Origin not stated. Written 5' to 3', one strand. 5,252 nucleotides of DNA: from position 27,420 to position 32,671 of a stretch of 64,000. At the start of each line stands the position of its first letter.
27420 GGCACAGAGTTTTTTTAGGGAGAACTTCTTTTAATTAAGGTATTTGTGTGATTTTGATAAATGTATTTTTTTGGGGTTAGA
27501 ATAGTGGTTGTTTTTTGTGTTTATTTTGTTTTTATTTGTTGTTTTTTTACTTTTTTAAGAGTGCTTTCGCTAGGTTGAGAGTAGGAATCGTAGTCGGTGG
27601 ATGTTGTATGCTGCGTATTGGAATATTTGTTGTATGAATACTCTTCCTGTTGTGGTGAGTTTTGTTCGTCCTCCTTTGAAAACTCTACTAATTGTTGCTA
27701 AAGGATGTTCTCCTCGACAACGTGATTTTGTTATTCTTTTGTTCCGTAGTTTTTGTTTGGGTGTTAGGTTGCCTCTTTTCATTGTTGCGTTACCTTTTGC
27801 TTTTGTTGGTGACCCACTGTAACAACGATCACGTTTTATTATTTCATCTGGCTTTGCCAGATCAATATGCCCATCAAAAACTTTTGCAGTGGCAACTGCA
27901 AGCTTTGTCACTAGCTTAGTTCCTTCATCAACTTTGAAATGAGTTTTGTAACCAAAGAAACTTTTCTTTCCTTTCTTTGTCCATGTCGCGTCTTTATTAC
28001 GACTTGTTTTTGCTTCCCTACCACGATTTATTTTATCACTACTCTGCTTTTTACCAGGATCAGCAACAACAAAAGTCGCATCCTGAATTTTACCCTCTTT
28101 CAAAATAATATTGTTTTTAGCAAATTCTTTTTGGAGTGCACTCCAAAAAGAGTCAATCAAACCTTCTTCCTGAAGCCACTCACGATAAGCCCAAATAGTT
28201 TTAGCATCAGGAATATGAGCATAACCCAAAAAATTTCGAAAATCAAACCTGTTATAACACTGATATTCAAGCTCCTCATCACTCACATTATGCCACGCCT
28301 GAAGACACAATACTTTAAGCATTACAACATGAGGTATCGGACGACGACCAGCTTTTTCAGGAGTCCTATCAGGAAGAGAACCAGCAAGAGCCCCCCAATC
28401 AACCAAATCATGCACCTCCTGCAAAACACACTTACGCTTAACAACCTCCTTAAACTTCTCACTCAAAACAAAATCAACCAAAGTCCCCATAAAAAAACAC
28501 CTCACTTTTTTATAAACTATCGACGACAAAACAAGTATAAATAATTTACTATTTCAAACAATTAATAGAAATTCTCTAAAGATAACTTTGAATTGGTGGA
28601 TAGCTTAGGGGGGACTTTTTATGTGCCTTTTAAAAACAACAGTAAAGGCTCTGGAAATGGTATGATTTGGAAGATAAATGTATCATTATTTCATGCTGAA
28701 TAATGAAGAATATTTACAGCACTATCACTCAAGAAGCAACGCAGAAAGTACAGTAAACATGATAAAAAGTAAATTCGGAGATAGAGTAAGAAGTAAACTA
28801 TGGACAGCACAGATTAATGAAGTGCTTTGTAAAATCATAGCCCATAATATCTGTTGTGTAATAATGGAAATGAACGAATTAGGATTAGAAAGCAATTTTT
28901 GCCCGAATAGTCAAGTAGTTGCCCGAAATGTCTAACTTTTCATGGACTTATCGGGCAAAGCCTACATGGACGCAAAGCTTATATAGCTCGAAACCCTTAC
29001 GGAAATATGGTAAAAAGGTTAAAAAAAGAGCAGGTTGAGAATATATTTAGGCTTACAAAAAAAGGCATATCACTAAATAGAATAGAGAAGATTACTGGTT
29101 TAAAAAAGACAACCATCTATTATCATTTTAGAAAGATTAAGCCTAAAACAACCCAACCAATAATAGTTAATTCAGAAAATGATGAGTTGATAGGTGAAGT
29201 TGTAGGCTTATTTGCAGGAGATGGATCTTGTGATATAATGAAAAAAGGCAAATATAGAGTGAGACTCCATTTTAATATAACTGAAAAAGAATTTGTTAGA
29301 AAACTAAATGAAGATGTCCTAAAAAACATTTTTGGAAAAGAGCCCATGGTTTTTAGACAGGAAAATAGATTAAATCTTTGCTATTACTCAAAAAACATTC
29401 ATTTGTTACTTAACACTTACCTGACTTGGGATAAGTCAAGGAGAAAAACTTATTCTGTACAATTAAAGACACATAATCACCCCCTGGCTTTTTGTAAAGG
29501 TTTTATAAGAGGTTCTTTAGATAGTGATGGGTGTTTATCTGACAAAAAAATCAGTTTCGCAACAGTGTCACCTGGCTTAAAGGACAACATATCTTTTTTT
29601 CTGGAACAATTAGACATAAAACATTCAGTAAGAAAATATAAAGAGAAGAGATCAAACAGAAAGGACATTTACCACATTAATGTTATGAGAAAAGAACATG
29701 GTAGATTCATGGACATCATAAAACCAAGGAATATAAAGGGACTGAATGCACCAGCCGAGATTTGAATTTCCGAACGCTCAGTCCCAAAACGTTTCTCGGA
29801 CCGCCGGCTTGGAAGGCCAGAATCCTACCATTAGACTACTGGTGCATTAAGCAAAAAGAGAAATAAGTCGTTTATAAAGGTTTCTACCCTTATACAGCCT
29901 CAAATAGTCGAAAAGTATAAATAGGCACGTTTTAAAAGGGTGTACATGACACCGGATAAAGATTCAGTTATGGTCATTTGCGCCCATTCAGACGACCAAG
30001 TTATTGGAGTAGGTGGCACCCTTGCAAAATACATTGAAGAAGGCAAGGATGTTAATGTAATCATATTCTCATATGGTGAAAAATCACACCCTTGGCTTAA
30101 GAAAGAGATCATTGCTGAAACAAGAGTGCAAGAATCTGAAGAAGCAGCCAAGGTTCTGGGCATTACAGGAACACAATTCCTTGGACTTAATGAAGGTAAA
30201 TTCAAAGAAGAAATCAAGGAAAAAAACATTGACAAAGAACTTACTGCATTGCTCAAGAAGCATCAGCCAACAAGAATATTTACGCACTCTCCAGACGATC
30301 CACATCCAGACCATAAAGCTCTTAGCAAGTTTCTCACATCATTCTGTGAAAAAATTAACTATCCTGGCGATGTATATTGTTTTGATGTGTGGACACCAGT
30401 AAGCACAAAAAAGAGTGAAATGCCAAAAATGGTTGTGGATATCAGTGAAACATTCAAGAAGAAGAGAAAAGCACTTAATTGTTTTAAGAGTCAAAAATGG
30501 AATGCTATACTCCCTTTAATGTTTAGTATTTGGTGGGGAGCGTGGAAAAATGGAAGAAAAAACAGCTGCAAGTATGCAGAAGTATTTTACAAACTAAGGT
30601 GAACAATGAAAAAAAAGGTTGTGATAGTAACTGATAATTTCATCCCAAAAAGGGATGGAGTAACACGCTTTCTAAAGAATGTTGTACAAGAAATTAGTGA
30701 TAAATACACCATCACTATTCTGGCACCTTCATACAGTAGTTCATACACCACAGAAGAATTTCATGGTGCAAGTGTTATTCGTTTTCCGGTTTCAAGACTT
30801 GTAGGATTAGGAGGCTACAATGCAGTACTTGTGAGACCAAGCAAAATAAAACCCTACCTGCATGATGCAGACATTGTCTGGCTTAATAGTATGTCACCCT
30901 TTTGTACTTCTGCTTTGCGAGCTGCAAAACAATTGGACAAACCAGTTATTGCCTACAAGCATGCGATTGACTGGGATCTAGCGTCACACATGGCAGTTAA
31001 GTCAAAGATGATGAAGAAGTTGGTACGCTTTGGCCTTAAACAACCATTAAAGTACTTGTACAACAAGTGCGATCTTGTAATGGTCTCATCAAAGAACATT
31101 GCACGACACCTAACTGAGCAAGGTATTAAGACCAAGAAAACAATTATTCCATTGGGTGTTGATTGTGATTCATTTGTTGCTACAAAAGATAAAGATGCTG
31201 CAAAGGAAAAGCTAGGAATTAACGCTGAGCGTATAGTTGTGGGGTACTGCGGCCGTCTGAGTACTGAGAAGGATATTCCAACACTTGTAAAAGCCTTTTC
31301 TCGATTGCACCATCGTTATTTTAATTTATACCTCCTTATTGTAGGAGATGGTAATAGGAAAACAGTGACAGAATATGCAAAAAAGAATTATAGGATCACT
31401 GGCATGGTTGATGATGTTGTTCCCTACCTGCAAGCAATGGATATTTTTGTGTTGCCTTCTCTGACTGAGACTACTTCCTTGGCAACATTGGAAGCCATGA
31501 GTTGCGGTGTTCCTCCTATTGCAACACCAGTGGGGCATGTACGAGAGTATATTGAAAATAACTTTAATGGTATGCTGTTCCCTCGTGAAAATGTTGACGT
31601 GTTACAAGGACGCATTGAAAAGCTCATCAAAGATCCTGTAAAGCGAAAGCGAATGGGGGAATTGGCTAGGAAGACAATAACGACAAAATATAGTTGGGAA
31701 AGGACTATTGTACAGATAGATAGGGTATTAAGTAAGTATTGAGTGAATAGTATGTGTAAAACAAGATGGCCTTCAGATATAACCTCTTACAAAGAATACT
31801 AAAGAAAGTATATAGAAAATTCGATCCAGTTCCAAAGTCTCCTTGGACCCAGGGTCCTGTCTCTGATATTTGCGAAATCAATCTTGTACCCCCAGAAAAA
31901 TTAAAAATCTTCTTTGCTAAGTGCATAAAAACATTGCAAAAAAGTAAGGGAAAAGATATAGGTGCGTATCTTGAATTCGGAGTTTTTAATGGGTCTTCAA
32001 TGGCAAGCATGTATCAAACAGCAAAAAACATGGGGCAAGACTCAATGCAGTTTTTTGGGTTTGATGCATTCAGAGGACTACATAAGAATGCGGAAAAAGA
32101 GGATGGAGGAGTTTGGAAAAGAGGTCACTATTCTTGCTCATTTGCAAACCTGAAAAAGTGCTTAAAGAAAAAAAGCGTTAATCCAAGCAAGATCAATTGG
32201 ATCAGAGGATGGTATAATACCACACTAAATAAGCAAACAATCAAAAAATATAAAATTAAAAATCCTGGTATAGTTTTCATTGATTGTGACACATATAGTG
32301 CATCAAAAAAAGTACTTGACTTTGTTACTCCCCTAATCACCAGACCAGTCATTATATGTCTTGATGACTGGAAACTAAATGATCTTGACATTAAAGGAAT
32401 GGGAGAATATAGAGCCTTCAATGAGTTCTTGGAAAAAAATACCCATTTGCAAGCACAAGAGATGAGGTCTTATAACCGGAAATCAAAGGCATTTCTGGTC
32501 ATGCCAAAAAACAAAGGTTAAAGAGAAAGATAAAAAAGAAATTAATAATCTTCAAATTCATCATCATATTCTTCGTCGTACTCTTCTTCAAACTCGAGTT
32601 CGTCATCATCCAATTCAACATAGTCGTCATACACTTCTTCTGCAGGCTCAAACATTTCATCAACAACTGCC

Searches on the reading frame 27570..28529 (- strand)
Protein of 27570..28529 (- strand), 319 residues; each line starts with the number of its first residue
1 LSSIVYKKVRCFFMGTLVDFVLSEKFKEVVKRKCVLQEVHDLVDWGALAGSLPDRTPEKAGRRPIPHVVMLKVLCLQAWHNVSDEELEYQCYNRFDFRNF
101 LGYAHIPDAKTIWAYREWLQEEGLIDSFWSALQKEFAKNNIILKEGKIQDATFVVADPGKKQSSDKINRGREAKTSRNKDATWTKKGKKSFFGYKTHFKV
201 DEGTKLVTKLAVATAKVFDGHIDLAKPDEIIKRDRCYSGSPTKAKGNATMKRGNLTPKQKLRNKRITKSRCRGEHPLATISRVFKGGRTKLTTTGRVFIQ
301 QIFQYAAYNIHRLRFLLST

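Call 83: search_protein_families(library=pfam, proteins=[window:27570-28529:-], max_evalue=0.001)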
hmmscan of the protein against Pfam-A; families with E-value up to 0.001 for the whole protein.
window:27570-28529:- (319 aa): 2 families
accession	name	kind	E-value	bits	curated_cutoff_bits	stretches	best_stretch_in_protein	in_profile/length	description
PF05598.16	DUF772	-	2.9e-17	62.9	23.1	1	61-128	1-70/74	Transposase domain (DUF772)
PF01609.27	DDE_Tnp_1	-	6.2e-09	36.3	23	1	150-310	10-200/200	Transposase DDE domain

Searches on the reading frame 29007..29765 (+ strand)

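Call 83: search_protein_families(library=pfam, proteins=[window:29007-29765:+], max_evalue=0.001)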
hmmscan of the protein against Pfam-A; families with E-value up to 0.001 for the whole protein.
window:29007-29765:+ (252 aa): 1 family
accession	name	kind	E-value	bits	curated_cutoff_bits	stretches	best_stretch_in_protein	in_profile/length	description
PF14528.11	LAGLIDADG_3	-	3.9e-13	49.9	22.5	1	164-231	4-73/82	LAGLIDADG-like domain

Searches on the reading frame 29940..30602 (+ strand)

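Call 83: search_protein_families(library=pfam, proteins=[window:29940-30602:+], max_evalue=0.001)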
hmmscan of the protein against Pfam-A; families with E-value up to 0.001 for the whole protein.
window:29940-30602:+ (220 aa): 1 family
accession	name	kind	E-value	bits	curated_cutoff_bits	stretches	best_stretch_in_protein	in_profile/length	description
PF02585.22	PIG-L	-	1.8e-28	100.1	28.2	1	11-134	1-127/129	GlcNAc-PI de-N-acetylase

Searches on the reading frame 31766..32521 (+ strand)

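Call 83: search_protein_families(library=pfam, proteins=[window:31766-32521:+], max_evalue=0.001)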
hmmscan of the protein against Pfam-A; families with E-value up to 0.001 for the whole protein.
window:31766-32521:+ (251 aa): 2 families
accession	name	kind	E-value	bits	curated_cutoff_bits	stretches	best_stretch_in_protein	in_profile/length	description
PF05711.17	TylF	-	5e-08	33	23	1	65-220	92-247/264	Macrocin-O-methyltransferase (TylF)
PF13578.12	Methyltransf_24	-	7.7e-06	27.2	26.3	1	69-202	1-105/105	Methyltransferase domain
